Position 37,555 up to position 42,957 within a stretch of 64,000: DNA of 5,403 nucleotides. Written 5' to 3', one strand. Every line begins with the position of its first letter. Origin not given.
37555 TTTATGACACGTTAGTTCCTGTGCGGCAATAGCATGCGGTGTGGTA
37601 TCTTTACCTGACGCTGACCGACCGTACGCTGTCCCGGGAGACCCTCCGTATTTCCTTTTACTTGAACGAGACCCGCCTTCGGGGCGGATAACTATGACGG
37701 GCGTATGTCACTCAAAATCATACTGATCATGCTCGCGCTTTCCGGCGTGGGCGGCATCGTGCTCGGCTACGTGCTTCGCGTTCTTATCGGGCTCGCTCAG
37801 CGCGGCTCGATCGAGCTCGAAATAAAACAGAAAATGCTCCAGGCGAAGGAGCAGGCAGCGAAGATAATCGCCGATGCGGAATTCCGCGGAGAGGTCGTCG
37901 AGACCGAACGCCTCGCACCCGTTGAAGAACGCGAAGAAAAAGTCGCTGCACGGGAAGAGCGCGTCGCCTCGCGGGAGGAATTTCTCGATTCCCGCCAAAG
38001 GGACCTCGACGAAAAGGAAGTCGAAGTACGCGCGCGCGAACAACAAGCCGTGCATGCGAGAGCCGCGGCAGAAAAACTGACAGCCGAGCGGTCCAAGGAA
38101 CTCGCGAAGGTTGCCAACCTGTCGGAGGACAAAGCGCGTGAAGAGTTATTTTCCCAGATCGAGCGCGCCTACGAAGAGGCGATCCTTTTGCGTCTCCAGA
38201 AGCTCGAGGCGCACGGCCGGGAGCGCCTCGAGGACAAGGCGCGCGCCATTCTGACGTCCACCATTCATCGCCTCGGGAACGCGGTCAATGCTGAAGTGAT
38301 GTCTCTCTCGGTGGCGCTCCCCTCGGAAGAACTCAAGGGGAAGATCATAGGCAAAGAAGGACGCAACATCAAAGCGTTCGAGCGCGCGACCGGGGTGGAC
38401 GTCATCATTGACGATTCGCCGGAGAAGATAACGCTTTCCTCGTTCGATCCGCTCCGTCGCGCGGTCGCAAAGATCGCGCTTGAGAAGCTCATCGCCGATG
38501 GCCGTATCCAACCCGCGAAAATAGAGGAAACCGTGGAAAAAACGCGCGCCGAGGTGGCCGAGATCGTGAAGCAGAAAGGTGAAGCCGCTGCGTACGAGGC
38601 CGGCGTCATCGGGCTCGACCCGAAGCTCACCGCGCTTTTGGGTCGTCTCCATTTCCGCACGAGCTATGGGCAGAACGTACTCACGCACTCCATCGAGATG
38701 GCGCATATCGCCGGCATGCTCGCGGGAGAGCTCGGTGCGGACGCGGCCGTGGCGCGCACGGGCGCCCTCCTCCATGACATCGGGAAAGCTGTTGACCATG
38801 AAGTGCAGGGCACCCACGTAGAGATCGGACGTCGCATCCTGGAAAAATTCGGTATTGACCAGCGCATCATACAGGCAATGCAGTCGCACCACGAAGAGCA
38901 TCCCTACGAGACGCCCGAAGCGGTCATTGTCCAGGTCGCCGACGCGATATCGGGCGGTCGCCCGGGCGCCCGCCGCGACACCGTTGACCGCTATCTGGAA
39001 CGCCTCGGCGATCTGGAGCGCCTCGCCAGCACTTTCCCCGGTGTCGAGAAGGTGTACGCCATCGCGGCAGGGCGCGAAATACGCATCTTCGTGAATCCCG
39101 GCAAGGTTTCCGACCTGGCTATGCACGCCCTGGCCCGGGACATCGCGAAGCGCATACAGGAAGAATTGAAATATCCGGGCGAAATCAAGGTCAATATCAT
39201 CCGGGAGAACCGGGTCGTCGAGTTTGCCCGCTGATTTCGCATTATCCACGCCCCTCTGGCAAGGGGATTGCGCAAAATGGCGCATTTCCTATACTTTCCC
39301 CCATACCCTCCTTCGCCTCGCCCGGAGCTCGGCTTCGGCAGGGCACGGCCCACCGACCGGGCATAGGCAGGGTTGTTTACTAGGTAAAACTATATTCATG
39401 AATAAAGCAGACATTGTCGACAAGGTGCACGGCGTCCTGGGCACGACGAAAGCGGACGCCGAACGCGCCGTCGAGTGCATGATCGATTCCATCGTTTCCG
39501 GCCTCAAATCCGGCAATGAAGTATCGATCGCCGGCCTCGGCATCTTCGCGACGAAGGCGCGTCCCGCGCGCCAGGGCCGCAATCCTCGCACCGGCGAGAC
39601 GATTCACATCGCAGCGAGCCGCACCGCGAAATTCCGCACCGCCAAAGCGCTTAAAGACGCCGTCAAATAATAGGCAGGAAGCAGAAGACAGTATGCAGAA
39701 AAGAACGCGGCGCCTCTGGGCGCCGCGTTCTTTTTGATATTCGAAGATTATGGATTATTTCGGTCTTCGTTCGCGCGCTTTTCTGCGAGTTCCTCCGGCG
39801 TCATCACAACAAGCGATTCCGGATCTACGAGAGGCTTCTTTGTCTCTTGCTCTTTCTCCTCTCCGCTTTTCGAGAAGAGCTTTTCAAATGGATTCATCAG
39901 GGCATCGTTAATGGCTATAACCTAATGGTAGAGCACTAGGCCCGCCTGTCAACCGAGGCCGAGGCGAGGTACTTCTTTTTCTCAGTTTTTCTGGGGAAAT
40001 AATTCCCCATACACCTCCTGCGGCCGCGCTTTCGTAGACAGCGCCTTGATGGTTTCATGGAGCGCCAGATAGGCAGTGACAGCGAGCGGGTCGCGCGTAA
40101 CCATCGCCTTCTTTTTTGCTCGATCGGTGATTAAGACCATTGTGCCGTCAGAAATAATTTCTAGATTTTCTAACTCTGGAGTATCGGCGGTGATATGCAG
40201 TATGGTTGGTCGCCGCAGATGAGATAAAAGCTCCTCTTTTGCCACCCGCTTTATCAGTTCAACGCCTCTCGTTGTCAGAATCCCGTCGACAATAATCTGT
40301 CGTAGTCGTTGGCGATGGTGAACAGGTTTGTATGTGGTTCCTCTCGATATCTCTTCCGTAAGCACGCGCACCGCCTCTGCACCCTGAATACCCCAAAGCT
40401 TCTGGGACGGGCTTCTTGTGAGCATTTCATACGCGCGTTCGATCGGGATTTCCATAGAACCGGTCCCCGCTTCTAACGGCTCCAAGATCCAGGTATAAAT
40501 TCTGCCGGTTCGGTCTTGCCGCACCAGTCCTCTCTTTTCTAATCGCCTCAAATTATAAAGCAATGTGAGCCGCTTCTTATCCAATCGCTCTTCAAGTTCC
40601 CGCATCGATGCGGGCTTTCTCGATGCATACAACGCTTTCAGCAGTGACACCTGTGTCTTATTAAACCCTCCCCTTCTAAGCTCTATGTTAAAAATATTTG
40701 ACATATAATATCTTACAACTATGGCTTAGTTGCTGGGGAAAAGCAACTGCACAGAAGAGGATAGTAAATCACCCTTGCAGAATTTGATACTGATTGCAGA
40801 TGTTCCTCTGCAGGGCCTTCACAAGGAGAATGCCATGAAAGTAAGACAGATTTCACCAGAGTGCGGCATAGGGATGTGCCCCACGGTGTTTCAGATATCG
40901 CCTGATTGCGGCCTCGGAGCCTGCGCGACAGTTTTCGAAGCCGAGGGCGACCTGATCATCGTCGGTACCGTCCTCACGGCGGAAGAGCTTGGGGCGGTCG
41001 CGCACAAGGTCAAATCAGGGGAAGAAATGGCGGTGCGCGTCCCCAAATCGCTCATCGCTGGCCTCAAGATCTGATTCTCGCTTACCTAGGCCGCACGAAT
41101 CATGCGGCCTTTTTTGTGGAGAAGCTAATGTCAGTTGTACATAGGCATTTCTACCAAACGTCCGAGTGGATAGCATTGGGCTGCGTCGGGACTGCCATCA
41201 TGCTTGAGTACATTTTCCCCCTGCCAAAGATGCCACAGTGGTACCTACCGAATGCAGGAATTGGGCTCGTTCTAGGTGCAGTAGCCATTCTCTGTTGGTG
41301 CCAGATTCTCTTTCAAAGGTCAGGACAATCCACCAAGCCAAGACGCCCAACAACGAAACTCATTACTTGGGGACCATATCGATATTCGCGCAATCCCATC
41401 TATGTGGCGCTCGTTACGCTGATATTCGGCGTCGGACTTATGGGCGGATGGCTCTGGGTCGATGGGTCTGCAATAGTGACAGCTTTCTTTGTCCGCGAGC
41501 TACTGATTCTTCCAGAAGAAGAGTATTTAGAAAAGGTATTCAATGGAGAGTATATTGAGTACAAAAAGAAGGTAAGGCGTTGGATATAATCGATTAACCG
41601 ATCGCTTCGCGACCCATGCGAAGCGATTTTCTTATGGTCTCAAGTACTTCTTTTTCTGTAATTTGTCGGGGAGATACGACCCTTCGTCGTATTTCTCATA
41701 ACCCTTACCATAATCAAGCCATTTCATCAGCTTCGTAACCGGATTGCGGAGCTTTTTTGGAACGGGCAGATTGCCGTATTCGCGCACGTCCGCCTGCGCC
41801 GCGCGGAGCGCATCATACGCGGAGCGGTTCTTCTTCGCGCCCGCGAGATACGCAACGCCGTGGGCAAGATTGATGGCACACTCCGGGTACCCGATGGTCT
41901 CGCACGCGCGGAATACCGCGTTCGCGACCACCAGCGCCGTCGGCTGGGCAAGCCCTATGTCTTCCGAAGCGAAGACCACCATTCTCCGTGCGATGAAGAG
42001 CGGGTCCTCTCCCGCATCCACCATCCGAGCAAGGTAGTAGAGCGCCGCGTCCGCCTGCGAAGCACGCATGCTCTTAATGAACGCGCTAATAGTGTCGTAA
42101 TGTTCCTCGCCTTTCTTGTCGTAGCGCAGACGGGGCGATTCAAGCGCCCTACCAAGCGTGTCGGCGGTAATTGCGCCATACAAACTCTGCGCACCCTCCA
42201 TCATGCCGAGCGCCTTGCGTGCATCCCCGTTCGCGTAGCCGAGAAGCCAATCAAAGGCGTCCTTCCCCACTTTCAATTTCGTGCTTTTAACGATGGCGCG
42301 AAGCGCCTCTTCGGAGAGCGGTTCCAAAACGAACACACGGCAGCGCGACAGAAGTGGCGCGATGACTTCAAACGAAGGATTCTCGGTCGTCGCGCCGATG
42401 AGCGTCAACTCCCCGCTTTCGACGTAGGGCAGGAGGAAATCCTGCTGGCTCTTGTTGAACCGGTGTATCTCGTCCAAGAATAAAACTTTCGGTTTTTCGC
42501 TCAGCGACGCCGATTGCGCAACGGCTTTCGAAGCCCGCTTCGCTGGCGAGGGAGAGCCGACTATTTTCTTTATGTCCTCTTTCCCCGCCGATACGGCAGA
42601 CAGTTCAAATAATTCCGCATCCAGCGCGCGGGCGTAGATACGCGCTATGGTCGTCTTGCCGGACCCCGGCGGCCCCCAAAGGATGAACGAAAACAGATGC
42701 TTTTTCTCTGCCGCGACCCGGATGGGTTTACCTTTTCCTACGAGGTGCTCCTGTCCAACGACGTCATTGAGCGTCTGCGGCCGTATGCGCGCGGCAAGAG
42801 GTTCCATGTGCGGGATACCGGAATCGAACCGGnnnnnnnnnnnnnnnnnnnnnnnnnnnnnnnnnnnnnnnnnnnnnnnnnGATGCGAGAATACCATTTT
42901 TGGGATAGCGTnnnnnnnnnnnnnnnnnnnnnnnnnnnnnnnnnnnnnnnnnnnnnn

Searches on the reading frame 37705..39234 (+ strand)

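Call 91: search_protein_families(library=pfam, proteins=[window:37705-39234:+], max_evalue=0.0001)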
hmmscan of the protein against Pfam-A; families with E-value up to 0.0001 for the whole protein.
window:37705-39234:+ (509 aa): 4 families
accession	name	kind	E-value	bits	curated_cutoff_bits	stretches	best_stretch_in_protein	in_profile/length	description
PF01966.28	HD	-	5.3e-21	75.5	22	1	325-416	1-114/116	HD domain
PF12072.13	RNase_Y_N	-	2.8e-12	46.9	32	1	39-190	50-197/201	RNase Y N-terminal region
PF00013.35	KH_1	-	2.4e-08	34.1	21.5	1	205-257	6-62/66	KH domain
PF08668.18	HDOD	-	4.3e-06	26.8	22.9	0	324-363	94-134/196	HDOD domain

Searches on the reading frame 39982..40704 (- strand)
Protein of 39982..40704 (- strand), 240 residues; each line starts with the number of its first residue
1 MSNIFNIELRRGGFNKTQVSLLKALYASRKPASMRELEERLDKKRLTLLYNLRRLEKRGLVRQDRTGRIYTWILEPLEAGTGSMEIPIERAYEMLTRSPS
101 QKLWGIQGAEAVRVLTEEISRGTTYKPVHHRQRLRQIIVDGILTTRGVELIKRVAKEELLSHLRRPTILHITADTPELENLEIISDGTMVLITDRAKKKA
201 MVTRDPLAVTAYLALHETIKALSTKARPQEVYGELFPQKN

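Call 91: search_protein_families(library=pfam, proteins=[window:39982-40704:-], max_evalue=0.0001)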
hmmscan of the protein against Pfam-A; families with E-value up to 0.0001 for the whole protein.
window:39982-40704:- (240 aa): 4 families
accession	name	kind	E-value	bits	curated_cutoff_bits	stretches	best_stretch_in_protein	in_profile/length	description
PF12840.13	HTH_20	-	1e-06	29.1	27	1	15-63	3-50/51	Helix-turn-helix domain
PF12802.13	MarR_2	-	4.6e-06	27.1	27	1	13-65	2-57/61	MarR family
PF25212.1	HVO_A0114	-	1.2e-05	25.5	27.6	1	14-69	20-74/84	HVO_A0114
PF25213.1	HVO_A0261_N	-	5.2e-05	23.5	35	0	17-67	12-58/86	HVO_A0261 N-terminal domain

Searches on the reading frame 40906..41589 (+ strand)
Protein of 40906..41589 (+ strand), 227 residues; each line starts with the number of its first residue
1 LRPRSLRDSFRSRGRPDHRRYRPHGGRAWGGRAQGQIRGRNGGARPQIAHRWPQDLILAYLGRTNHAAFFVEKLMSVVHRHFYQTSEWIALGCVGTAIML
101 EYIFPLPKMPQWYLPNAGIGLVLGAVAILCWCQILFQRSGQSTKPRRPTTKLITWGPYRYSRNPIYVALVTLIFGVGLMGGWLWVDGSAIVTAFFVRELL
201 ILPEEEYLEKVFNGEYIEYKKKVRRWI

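Call 91: search_protein_families(library=pfam, proteins=[window:40906-41589:+], max_evalue=0.0001)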
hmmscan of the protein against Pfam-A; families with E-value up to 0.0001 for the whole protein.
window:40906-41589:+ (227 aa): 1 family
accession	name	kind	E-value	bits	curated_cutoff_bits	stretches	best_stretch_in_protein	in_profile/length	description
PF04191.18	PEMT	-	7.3e-10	39.7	25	1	120-213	8-103/105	Phospholipid methyltransferase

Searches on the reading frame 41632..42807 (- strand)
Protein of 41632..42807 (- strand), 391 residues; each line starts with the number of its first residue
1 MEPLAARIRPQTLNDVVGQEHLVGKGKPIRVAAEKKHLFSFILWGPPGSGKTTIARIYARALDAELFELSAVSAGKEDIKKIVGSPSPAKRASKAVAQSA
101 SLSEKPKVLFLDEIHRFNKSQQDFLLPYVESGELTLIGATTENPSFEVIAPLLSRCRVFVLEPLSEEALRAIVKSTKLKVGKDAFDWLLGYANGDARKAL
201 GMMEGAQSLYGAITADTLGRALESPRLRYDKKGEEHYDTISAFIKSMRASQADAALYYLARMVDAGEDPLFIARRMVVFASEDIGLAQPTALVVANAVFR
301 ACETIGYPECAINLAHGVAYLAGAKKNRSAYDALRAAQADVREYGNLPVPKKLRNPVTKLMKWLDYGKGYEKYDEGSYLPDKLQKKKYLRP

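Call 91: search_protein_families(library=pfam, proteins=[window:41632-42807:-], max_evalue=0.0001)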
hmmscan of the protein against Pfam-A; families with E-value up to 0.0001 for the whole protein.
window:41632-42807:- (391 aa): 11 families
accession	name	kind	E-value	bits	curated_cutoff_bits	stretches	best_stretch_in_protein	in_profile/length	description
PF12002.13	MgsA_C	-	1.4e-48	165.4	27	1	250-390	2-149/167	MgsA AAA+ ATPase C terminal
PF16193.11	AAA_assoc_2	-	9.6e-21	74.3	34.3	1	176-248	3-81/81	AAA C-terminal domain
PF00004.35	AAA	-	3e-16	60.5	21.2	1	42-160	2-127/131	ATPase family associated with various cellular activities (AAA)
PF05496.18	RuvB_N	-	2.4e-13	50.6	27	1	8-137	1-116/159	Holliday junction DNA helicase RuvB P-loop domain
PF07728.20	AAA_5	-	8.2e-11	42.5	22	1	41-142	2-103/139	AAA domain (dynein-related subfamily)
PF01078.27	Mg_chelatase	-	1.3e-07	31.7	20.3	1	13-140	2-141/207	Magnesium chelatase, subunit ChlI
PF07724.20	AAA_2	-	1.4e-07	32.2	27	1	37-135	2-105/166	AAA domain (Cdc48 subfamily)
PF13191.12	AAA_16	-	1.1e-05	26.5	32.6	0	40-65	26-51/167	AAA ATPase domain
PF13401.12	AAA_22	-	2.3e-05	25.1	27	1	42-121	9-100/130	AAA domain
PF13173.12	AAA_14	-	7.3e-05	23.2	27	0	42-165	6-124/129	AAA domain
PF00158.32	Sigma54_activat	-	9.9e-05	22.5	20.2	0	39-144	23-132/168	Sigma-54 interaction domain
